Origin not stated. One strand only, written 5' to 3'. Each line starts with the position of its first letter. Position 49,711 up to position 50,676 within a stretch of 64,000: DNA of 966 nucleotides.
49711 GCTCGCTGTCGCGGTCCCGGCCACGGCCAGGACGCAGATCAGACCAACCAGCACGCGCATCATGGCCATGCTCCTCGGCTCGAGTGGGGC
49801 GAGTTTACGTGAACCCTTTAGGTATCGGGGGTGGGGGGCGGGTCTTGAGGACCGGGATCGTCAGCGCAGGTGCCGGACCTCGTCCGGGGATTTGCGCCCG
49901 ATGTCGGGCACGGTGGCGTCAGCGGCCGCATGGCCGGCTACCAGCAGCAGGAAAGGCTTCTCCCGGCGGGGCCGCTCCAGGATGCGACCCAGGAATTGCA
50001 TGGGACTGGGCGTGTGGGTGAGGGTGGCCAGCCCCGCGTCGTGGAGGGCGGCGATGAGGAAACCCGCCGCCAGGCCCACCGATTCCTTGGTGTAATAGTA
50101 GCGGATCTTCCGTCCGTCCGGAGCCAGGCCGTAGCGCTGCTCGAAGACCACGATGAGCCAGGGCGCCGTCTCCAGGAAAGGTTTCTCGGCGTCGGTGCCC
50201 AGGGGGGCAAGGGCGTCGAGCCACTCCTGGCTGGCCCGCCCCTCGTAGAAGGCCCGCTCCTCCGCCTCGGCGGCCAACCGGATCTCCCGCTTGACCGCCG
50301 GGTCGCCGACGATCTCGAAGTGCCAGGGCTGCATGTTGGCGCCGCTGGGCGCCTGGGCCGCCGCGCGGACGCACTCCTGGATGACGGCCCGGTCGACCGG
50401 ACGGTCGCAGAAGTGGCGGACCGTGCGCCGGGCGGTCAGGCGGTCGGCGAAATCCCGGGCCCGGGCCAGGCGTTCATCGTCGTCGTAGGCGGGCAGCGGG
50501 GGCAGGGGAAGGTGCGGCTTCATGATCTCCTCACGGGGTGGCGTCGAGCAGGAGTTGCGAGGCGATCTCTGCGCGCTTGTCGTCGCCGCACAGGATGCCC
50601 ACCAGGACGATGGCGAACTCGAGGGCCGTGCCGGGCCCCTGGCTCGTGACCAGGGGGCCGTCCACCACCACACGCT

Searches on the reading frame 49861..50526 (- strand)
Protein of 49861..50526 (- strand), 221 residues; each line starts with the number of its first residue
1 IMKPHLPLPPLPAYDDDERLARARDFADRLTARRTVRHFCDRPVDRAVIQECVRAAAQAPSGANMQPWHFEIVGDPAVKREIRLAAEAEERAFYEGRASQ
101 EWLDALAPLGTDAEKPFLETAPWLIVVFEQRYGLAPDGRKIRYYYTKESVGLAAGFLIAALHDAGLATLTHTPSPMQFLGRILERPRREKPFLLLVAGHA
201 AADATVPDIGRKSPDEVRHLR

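Call 46: search_protein_families(library=pfam, proteins=[window:49861-50526:-], max_evalue=0.001)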
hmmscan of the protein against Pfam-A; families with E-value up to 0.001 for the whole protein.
window:49861-50526:- (221 aa): 2 families
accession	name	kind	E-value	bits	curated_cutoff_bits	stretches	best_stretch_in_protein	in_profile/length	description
PF00881.29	Nitroreductase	-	1.1e-21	78.2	23.5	1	31-199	2-167/167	Nitroreductase family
PF14512.11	TM1586_NiRdase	-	5.9e-05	23.2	27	1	46-79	157-190/215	Putative TM nitroreductase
